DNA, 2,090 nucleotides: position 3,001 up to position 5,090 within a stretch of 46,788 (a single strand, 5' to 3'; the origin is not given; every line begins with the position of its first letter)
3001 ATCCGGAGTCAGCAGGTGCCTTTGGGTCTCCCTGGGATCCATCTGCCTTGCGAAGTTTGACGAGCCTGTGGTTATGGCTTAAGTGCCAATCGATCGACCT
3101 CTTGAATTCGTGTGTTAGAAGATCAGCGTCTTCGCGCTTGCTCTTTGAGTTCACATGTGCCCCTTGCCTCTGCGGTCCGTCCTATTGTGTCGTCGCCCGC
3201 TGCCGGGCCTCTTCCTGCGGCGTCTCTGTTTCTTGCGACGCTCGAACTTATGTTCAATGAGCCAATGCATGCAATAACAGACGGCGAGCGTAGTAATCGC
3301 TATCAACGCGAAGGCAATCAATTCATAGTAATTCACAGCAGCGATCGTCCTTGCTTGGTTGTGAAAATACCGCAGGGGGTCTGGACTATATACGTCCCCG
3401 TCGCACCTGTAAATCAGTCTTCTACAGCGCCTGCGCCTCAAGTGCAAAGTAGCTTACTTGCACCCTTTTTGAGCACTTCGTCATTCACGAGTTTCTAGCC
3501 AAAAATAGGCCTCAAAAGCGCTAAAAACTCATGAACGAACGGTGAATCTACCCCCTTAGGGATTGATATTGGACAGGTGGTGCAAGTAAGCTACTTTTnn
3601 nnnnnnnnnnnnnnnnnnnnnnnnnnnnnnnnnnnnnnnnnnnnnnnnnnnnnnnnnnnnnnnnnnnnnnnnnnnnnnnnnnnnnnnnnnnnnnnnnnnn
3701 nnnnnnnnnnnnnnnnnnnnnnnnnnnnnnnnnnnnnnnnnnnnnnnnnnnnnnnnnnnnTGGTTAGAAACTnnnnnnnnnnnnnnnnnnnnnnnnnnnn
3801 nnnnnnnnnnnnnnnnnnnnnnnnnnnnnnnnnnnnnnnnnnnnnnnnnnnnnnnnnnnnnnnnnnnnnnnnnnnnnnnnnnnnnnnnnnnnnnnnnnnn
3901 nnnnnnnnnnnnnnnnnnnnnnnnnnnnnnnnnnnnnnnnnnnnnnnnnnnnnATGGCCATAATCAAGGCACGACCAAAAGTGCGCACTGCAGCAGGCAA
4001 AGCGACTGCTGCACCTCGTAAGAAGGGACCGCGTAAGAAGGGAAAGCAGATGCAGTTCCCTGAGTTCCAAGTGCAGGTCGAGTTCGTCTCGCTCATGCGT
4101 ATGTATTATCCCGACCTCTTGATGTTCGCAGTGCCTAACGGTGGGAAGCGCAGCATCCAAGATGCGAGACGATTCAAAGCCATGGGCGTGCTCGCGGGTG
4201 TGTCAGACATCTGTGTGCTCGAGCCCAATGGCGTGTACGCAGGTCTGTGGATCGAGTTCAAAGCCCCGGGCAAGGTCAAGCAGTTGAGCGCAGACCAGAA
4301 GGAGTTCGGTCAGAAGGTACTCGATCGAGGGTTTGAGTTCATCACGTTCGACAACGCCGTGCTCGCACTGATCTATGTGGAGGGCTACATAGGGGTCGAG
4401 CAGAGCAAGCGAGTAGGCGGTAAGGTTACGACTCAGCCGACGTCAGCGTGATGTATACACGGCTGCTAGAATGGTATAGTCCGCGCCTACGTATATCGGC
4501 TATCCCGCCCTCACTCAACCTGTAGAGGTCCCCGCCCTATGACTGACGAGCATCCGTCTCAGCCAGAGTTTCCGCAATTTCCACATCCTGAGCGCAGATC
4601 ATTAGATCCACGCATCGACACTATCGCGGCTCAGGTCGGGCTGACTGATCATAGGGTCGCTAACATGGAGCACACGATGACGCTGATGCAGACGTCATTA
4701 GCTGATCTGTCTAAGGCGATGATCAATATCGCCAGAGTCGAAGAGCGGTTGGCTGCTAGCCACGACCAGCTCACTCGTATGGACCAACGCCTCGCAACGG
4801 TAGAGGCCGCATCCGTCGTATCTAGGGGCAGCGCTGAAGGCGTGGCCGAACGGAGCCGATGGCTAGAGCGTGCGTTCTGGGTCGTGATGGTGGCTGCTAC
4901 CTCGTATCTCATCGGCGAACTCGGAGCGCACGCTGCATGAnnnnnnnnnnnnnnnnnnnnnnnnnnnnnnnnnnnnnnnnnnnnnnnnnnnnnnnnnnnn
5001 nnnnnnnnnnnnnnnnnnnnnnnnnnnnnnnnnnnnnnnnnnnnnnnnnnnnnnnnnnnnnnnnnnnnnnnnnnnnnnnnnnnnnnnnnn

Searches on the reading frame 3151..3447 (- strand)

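Call 37: search_protein_families(library=pfam, proteins=[window:3151-3447:-], max_evalue=0.05)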
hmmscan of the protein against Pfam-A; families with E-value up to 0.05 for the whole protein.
window:3151-3447:- (98 aa): 4 families
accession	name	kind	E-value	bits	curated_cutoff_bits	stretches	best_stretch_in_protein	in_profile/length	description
PF11669.13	WBP-1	-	0.017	16.2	28.1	1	38-79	16-57/102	WW domain-binding protein 1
PF00029.24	Connexin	-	0.021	15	31.3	1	38-88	70-120/225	Connexin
PF21944.1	Hemotin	-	0.039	14.1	27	0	38-76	2-38/74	Hemotin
PF01609.27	DDE_Tnp_1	-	0.049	13.8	23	1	52-90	151-189/200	Transposase DDE domain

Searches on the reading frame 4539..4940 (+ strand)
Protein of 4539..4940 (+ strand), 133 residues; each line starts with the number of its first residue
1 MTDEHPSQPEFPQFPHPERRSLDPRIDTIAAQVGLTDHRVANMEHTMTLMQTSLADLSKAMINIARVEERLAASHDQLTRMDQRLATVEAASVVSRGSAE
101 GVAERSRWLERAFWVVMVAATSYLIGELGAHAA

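Call 37: search_protein_families(library=pfam, proteins=[window:4539-4940:+], max_evalue=0.05)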
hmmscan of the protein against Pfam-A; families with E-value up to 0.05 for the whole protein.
window:4539-4940:+ (133 aa): 4 families
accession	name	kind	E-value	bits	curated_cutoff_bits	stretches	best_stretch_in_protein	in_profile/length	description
PF11837.13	INV_N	-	0.003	18.5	27.8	1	57-111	36-93/109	Beta-fructofuranosidase, N-terminal domain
PF23991.1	DUF7310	-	0.008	17.1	40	0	37-113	2-74/83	Coiled-coil region of unknown function (DUF7310)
PF05531.17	NPV_P10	-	0.0097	16.8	29.8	1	40-89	13-62/75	Nucleopolyhedrovirus P10 protein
PF04102.17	SlyX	-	0.017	16.2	30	1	37-93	2-55/67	SlyX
